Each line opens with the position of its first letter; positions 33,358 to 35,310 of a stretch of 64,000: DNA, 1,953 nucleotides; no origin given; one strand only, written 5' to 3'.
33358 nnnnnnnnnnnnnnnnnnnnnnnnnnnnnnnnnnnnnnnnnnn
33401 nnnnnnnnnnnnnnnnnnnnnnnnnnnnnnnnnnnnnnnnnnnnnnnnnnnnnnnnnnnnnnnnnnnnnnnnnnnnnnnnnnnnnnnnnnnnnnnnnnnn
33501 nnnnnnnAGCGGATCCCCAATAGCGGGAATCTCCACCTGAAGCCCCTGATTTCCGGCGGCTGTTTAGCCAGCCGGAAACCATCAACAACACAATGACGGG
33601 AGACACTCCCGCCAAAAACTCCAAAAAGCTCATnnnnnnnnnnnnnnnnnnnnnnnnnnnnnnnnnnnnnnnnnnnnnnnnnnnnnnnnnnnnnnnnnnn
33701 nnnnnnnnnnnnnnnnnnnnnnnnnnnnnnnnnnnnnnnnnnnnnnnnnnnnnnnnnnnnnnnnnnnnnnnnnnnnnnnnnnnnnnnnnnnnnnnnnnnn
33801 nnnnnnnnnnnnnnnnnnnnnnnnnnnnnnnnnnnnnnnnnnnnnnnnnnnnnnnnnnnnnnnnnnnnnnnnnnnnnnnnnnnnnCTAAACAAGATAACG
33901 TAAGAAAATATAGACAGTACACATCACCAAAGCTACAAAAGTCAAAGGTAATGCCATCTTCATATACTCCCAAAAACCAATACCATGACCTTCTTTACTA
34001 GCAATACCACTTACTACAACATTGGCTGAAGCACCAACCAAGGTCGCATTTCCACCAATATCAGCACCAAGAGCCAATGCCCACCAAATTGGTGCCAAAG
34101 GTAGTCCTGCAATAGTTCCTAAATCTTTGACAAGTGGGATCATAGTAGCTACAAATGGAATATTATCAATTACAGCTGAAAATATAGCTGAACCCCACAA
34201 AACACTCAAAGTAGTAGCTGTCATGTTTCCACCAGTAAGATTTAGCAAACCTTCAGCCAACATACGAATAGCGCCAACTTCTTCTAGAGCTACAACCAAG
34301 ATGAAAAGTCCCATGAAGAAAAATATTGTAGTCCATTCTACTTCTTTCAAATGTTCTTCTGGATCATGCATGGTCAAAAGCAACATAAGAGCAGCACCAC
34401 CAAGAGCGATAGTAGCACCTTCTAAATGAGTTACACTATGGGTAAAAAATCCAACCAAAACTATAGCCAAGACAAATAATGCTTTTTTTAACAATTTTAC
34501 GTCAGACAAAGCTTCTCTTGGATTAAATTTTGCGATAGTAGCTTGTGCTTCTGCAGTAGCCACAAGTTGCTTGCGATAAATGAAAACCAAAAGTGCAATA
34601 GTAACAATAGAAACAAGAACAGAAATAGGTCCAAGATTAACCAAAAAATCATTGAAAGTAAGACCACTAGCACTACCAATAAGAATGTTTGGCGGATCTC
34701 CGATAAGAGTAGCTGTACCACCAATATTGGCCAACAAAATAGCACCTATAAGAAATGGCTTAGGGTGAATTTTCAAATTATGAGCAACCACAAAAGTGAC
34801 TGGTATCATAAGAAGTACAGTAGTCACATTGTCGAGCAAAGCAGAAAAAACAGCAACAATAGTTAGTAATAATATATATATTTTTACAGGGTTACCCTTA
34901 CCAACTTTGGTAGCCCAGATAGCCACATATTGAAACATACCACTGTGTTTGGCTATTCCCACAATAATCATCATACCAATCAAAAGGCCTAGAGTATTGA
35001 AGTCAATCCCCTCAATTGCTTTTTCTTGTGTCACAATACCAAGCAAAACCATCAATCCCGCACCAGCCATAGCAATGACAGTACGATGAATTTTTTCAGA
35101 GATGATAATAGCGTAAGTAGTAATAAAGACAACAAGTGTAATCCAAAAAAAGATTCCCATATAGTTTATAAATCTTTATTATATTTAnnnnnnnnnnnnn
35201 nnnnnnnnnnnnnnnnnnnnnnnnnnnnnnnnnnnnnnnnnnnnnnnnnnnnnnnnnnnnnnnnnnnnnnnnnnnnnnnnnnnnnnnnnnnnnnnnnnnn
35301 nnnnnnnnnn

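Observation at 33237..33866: Two 413-bp-period direct repeats, each carrying a GC hairpin, a TTGACA-centred palindrome and a terminator: candidate duplicated small-RNA or regulatory cassettes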

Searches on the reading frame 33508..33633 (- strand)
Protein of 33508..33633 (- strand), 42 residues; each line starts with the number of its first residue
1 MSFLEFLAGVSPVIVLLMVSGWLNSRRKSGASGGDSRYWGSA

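Call 10: search_protein_families(library=pfam, proteins=[window:33508-33633:-], max_evalue=10)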
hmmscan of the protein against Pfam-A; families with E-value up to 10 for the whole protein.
seq(42 aa): 0 families

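Call 21: find_homologous_proteins(query=window:33508-33633:-, max_evalue=10)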
Query seq(42 aa) (42 aa): 1 proteins with E <= 10 among 1 candidates.
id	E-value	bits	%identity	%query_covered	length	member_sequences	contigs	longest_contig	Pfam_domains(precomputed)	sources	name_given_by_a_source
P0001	1.7e-19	85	100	100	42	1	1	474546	-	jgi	-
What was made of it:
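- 33505..33633 (-): pep42: 42-residue ORF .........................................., with one predicted TM helix and a basic tail. It is an orphan. Only itself found among 5.8e9 proteins (call 21).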

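Call 22: find_encoding_contigs(protein=P0001, flank=6000, max_places=5)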
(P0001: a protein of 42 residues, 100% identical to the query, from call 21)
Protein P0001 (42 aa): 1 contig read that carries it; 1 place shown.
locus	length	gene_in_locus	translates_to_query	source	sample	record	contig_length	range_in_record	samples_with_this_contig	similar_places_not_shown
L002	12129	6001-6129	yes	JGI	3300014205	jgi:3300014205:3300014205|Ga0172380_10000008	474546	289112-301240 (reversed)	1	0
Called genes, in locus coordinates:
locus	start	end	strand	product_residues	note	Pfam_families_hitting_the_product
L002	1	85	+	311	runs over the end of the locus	PF00146:NADHdh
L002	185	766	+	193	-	-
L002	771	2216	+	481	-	PF00361:Proton_antipo_M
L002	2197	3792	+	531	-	PF00329:Complex1_30kDa, PF00346:Complex1_49kDa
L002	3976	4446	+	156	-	PF00571:CBS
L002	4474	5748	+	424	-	PF02040:ArsB, PF16980:CitMHS_2, PF03600:CitMHS, PF00939:Na_sulph_symp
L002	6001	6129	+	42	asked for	-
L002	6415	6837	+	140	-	-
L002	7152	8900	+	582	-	PF00664:ABC_membrane, PF00005:ABC_tran, PF02463:SMC_N (weak)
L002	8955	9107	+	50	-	-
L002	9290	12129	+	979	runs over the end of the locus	PF00580:UvrD-helicase, PF01443:Viral_helicase1 (faint), PF13245:AAA_19, PF13604:AAA_30 (faint), PF21445:ADDB_N, PF13361:UvrD_C, PF12705:PDDEXK_1, PF01930:Cas_Cas4 (weak), +1 more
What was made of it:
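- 33505..33633 (-): Called as a gene by JGI (call 22).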

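Call 101: search_protein_families(library=ncbifam, proteins=[window:33508-33633:-], max_evalue=1)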
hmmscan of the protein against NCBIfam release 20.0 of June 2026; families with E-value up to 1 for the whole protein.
seq(42 aa): 0 families

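Call 102: search_protein_families(library=padloc, proteins=[window:33508-33633:-], max_evalue=1)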
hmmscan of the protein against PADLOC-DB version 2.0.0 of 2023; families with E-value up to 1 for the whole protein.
seq(42 aa): 0 families
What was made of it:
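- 33505..33633 (-): No Pfam, NCBIfam or PADLOC hit (calls 10, 101, 102).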

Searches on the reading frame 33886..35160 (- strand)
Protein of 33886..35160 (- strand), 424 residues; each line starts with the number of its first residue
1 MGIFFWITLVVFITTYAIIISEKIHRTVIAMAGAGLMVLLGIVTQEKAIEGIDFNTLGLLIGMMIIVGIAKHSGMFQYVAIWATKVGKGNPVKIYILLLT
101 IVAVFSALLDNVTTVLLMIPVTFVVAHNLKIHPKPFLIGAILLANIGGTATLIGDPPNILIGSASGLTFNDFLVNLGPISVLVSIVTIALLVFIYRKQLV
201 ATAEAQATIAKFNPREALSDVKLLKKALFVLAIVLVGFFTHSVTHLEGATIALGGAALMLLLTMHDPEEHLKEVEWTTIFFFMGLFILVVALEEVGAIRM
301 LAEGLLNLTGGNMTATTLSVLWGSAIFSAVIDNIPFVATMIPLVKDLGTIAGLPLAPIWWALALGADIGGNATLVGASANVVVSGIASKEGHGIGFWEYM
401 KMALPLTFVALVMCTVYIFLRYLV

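Call 10: search_protein_families(library=pfam, proteins=[window:33886-35160:-], max_evalue=10)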
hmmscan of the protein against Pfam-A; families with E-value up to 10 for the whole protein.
window:33886-35160:- (424 aa): 5 families
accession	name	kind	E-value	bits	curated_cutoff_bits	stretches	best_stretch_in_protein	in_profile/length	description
PF03600.22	CitMHS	-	1.6e-97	327.1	31.9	2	16-365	1-336/336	Citrate transporter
PF02040.21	ArsB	-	9.6e-21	75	22.2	1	10-419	4-420/423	Arsenical pump membrane protein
PF00939.25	Na_sulph_symp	-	8e-14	51.9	27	2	167-417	213-461/472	Sodium:sulfate symporter transmembrane region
PF14316.11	DUF4381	-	0.55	11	27.2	0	181-231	27-76/145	Domain of unknown function (DUF4381)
PF06450.18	NhaB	-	0.7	9.1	27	1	139-413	208-491/515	Bacterial Na+/H+ antiporter B (NhaB)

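Call 12: find_encoding_contigs(protein=window:33886-35160:-, flank=4000, max_places=6)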
Protein window:33886-35160:- (424 aa): no gene with exactly this product is on record in the collection.

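Call 56: find_homologous_proteins(query=window:33886-35160:-, max_evalue=1e-60)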
Query window:33886-35160:- (424 aa): 7958 proteins with E <= 1e-60 among 8000 candidates; the best 120 are listed.
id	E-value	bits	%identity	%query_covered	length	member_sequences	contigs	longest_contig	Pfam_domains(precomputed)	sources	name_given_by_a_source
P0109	8.4e-261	883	100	100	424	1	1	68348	PF00939.26,PF16980.12,PF03600.23,PF02040.21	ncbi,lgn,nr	ncbi:MAG: ArsB/NhaD family transporter [Patescibacteria group bacterium]|nr:ArsB/NhaD family transpo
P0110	9.5e-258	873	99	100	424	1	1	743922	PF00939.26,PF16980.12,PF03600.23,PF02040.21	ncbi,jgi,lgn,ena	ncbi:MAG: ArsB/NhaD family transporter [Candidatus Magasanikbacteria bacterium]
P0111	4.1e-251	851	96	100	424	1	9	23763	PF00939.26,PF16980.12,PF03600.23,PF02040.21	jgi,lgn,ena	-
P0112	1.9e-250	849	95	100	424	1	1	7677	PF00939.26,PF16980.12,PF03600.23,PF02040.21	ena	-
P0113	2.5e-238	809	90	100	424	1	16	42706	PF00939.26,PF16980.12,PF03600.23,PF02040.21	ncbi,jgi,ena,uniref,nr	ncbi:MAG: hypothetical protein COU28_01870 [Candidatus Magasanikbacteria bacterium CG10_big_fil_rev_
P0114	1.3e-237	807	90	100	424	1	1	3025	PF00939.26,PF16980.12,PF03600.23,PF02040.21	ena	-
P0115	1.6e-237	807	90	100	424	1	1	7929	PF00939.26,PF16980.12,PF03600.23,PF02040.21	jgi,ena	-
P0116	2.4e-236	803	88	100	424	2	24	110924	PF00939.26,PF16980.12,PF03600.23,PF02040.21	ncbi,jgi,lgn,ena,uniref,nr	ncbi:MAG: hypothetical protein COX80_03840 [Candidatus Magasanikbacteria bacterium CG_4_10_14_0_2_um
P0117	5.3e-224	762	82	100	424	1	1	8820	PF00939.26,PF16980.12,PF03600.23,PF02040.21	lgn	-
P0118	6.6e-206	702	77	99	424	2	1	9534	PF00939.26,PF16980.12,PF03600.23,PF02040.21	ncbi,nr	ncbi:MAG: ArsB/NhaD family transporter [Candidatus Magasanikbacteria bacterium]|nr:ArsB/NhaD family 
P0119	1.7e-201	688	75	100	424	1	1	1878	PF00939.26,PF16980.12,PF03600.23,PF02040.21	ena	-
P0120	3.5e-201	687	75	99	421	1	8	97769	PF00939.26,PF16980.12,PF03600.23,PF02040.21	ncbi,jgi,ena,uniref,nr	ncbi:MAG: hypothetical protein UY92_C0003G0037 [Candidatus Magasanikbacteria bacterium GW2011_GWA2_5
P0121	1.7e-200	685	75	100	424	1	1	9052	PF00939.26,PF16980.12,PF03600.23,PF02040.21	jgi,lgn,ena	-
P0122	3.2e-199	680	75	99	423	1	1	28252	PF00939.26,PF16980.12,PF03600.23,PF02040.21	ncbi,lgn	-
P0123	3.5e-199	680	74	100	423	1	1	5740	PF00939.26,PF06450.19,PF16980.12,PF03600.23,PF02040.21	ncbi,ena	-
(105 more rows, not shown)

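Call 57: find_encoding_contigs(protein=P0110, flank=4000, max_places=2)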
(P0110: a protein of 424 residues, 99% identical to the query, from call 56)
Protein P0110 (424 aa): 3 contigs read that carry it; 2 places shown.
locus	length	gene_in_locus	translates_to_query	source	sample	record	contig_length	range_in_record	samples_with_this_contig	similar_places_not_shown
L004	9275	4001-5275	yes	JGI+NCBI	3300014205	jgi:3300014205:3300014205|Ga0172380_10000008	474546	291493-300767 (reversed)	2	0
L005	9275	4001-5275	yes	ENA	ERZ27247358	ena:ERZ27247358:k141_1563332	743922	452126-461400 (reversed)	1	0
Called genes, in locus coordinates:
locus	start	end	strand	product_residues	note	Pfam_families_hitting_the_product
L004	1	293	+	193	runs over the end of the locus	-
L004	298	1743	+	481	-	PF00361:Proton_antipo_M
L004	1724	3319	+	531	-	PF00329:Complex1_30kDa, PF00346:Complex1_49kDa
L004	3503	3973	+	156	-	PF00571:CBS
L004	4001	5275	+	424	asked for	PF02040:ArsB, PF16980:CitMHS_2, PF03600:CitMHS, PF00939:Na_sulph_symp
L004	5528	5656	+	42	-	-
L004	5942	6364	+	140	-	-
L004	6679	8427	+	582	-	PF00664:ABC_membrane, PF00005:ABC_tran, PF02463:SMC_N (weak)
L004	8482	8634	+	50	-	-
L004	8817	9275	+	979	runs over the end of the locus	PF00580:UvrD-helicase, PF01443:Viral_helicase1 (faint), PF13245:AAA_19, PF13604:AAA_30 (faint), PF21445:ADDB_N, PF13361:UvrD_C, PF12705:PDDEXK_1, PF01930:Cas_Cas4 (weak), +1 more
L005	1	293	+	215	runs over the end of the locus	-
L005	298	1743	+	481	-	PF00361:Proton_antipo_M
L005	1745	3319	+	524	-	PF00329:Complex1_30kDa, PF00346:Complex1_49kDa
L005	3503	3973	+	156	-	PF00571:CBS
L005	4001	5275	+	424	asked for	PF02040:ArsB, PF16980:CitMHS_2, PF03600:CitMHS, PF00939:Na_sulph_symp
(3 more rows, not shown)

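Call 58: find_encoding_contigs(protein=P0111, flank=4000, max_places=3)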
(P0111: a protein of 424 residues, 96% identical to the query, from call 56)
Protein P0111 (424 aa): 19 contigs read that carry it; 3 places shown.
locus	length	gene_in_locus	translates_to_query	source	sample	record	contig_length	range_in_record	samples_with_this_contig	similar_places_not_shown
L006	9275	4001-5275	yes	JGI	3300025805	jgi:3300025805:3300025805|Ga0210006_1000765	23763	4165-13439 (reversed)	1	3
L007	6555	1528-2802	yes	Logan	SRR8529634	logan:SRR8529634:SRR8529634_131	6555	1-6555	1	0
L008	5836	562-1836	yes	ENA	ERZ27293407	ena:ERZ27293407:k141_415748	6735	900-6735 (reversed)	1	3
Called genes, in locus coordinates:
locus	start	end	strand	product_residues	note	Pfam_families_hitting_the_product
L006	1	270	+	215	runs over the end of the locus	-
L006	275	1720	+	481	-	PF00361:Proton_antipo_M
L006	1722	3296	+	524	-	PF00329:Complex1_30kDa, PF00346:Complex1_49kDa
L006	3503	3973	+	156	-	PF00571:CBS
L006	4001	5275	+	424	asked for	PF02040:ArsB, PF16980:CitMHS_2, PF03600:CitMHS, PF00939:Na_sulph_symp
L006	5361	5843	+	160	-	PF12680:SnoaL_2 (faint)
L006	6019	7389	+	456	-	-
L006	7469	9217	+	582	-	PF00664:ABC_membrane, PF00005:ABC_tran, PF02463:SMC_N (weak)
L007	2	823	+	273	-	?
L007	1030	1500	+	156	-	PF00571:CBS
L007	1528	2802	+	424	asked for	PF02040:ArsB, PF16980:CitMHS_2, PF03600:CitMHS, PF00939:Na_sulph_symp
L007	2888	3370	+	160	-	PF12680:SnoaL_2 (faint)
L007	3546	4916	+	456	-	-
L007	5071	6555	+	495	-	?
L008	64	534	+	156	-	PF00571:CBS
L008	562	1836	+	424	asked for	PF02040:ArsB, PF16980:CitMHS_2, PF03600:CitMHS, PF00939:Na_sulph_symp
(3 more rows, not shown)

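Call 59: find_encoding_contigs(protein=P0113, flank=4000, max_places=2)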
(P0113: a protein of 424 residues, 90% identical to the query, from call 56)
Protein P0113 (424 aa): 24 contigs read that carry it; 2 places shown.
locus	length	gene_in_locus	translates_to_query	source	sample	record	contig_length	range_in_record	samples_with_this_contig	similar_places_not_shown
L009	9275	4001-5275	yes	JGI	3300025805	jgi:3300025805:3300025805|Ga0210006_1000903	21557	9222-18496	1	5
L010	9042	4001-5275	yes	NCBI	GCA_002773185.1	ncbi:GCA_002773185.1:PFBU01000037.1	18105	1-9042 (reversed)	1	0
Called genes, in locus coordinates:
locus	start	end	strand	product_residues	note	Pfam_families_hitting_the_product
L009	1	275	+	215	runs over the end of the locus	-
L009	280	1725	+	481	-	PF00361:Proton_antipo_M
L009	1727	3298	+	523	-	PF00329:Complex1_30kDa, PF00346:Complex1_49kDa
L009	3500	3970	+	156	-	PF00571:CBS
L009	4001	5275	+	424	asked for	PF02040:ArsB, PF16980:CitMHS_2 (weak), PF03600:CitMHS, PF00939:Na_sulph_symp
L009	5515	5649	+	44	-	-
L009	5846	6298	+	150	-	-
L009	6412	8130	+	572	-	PF00664:ABC_membrane, PF00005:ABC_tran, PF02463:SMC_N (weak)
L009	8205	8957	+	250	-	-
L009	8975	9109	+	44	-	-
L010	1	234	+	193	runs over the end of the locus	-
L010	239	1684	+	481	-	PF00361:Proton_antipo_M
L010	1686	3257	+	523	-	PF00329:Complex1_30kDa, PF00346:Complex1_49kDa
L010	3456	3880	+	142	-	PF00571:CBS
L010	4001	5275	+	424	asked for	PF02040:ArsB, PF16980:CitMHS_2 (weak), PF03600:CitMHS, PF00939:Na_sulph_symp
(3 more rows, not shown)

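Call 60: find_encoding_contigs(protein=P0116, flank=4000, max_places=2)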
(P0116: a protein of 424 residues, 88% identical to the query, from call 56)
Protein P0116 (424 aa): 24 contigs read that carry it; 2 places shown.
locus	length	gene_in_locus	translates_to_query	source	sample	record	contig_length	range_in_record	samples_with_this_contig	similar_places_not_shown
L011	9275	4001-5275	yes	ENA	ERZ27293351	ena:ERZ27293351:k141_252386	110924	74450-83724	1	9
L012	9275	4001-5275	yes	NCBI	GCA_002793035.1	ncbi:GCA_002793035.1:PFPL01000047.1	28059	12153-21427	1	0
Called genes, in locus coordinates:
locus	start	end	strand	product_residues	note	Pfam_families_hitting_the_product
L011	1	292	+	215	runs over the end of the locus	-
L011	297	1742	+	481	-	PF00361:Proton_antipo_M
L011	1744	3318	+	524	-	PF00329:Complex1_30kDa, PF00346:Complex1_49kDa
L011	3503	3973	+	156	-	PF00571:CBS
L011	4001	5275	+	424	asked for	PF02040:ArsB, PF16980:CitMHS_2 (weak), PF03600:CitMHS, PF00939:Na_sulph_symp, PF03600:CitMHS (weak)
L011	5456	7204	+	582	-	PF00664:ABC_membrane, PF03193:RsgA_GTPase (faint), PF00005:ABC_tran, PF02463:SMC_N (weak)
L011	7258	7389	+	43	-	-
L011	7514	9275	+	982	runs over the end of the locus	PF00580:UvrD-helicase, PF01443:Viral_helicase1 (faint), PF13245:AAA_19, PF13604:AAA_30 (faint), PF13361:UvrD_C, PF13538:UvrD_C_2 (faint), PF12705:PDDEXK_1, PF01930:Cas_Cas4 (weak)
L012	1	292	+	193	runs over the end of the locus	-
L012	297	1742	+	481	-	PF00361:Proton_antipo_M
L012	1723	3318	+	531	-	PF00329:Complex1_30kDa, PF00346:Complex1_49kDa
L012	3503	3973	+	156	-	PF00571:CBS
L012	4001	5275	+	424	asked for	PF02040:ArsB, PF16980:CitMHS_2 (weak), PF03600:CitMHS, PF00939:Na_sulph_symp, PF03600:CitMHS (weak)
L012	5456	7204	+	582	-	PF00664:ABC_membrane, PF03193:RsgA_GTPase (faint), PF00005:ABC_tran, PF02463:SMC_N (weak)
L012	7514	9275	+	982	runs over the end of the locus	PF00580:UvrD-helicase, PF01443:Viral_helicase1 (faint), PF13245:AAA_19, PF13604:AAA_30 (faint), PF13361:UvrD_C, PF13538:UvrD_C_2 (faint), PF12705:PDDEXK_1, PF01930:Cas_Cas4 (weak)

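Call 67: find_encoding_contigs(protein=P0112, flank=4000, max_places=2)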
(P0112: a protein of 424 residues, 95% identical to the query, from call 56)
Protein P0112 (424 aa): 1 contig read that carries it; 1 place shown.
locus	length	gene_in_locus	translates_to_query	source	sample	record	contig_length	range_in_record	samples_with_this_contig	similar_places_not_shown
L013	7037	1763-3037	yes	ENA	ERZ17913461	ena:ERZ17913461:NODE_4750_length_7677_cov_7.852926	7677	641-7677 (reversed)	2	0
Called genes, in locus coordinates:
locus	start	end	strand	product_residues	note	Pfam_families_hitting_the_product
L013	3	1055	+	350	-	?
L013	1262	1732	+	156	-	PF00571:CBS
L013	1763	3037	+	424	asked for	PF02040:ArsB, PF16980:CitMHS_2, PF03600:CitMHS, PF00939:Na_sulph_symp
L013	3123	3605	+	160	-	PF12680:SnoaL_2 (faint)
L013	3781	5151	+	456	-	-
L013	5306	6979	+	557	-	PF00664:ABC_membrane, PF00005:ABC_tran, PF02463:SMC_N (weak)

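Call 68: find_encoding_contigs(protein=P0117, flank=4000, max_places=2)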
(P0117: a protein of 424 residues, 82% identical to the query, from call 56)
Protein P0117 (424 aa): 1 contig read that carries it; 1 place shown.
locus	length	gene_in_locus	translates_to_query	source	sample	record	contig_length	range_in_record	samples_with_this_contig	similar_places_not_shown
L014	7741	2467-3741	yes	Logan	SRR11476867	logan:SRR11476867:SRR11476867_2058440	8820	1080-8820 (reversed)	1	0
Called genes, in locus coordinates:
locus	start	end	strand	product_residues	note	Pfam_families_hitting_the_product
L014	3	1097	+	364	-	?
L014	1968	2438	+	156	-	PF00571:CBS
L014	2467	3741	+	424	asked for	PF00939:Na_sulph_symp, PF02040:ArsB, PF03600:CitMHS, PF16980:CitMHS_2, PF00939:Na_sulph_symp, PF03600:CitMHS (weak)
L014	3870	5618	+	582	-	PF00664:ABC_membrane, PF00005:ABC_tran, PF02463:SMC_N (weak)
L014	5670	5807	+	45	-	-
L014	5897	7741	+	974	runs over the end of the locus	?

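Call 69: find_encoding_contigs(protein=P0118, flank=4000, max_places=2)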
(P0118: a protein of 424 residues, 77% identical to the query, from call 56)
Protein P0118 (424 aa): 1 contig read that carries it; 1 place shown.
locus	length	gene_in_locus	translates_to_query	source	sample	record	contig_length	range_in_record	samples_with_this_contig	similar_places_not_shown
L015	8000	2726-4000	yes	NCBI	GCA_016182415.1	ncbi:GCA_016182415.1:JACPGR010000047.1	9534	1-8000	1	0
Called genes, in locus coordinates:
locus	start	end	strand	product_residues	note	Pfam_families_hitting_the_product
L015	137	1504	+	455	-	PF02874:ATP-synt_ab_N, PF00006:ATP-synt_ab, PF22919:ATP-synt_VA_C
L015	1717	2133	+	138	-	PF02823:ATP-synt_DE_N, PF00401:ATP-synt_DE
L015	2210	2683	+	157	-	PF00571:CBS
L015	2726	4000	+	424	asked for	PF00939:Na_sulph_symp (weak), PF02040:ArsB, PF16980:CitMHS_2, PF03600:CitMHS, PF00939:Na_sulph_symp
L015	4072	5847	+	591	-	PF00664:ABC_membrane, PF00005:ABC_tran, PF02463:SMC_N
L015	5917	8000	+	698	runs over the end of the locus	-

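Call 70: find_encoding_contigs(protein=P0120, flank=4000, max_places=2)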
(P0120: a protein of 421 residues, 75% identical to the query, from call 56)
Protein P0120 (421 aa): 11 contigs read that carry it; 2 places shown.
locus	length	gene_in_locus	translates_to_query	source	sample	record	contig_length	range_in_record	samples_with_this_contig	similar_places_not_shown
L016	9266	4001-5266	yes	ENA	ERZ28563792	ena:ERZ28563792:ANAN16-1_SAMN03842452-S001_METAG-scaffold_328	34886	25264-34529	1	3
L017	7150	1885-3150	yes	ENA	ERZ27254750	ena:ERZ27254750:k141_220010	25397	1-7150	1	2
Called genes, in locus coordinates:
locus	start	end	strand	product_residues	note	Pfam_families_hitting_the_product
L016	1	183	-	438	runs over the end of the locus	PF02475:TRM5-TYW2_MTfase (faint), PF13847:Methyltransf_31 (weak), PF05958:tRNA_U5-meth_tr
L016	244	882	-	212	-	PF00156:Pribosyltran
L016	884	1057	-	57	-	-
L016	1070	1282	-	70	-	PF00403:HMA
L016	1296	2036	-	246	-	PF13386:DsbD_2, PF13473:Cupredoxin_1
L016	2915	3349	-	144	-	-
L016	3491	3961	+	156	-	PF00571:CBS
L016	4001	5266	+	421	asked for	PF00939:Na_sulph_symp (weak), PF02040:ArsB, PF03600:CitMHS, PF16980:CitMHS_2, PF00939:Na_sulph_symp, PF03600:CitMHS (weak)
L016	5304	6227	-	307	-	PF03741:TerC, PF04332:DUF475, PF03741:TerC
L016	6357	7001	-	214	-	PF18915:DUF5667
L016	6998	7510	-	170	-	PF04542:Sigma70_r2, PF04545:Sigma70_r4 (weak), PF08281:Sigma70_r4_2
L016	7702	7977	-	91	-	PF04226:Transgly_assoc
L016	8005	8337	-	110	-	-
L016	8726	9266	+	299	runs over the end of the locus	?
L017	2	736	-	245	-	?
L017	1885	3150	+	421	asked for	PF00939:Na_sulph_symp (weak), PF02040:ArsB, PF03600:CitMHS, PF16980:CitMHS_2, PF00939:Na_sulph_symp, PF03600:CitMHS (weak)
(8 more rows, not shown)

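Call 101: search_protein_families(library=ncbifam, proteins=[L014:1347-1718:+, L006:5499-5840:+], max_evalue=1)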
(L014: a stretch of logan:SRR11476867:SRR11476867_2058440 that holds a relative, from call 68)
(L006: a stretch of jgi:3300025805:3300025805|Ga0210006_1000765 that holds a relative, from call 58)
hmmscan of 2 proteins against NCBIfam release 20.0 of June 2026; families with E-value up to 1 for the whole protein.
L014:1347-1718:+ (124 aa): 2 families
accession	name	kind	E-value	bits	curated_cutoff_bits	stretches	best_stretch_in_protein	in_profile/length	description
TIGR02246.1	TIGR02246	subfamily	3.9e-13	49.5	33.95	1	4-118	9-127/128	SgcJ/EcaC family oxidoreductase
TIGR02096.1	TIGR02096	subfamily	0.0001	22.6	97.1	1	2-57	1-56/129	ketosteroid isomerase-related protein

L006:5499-5840:+ (114 aa): 1 family
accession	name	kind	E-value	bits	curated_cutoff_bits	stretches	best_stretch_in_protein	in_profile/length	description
TIGR02246.1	TIGR02246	subfamily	0.00043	20.3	33.95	1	6-96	9-100/128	SgcJ/EcaC family oxidoreductase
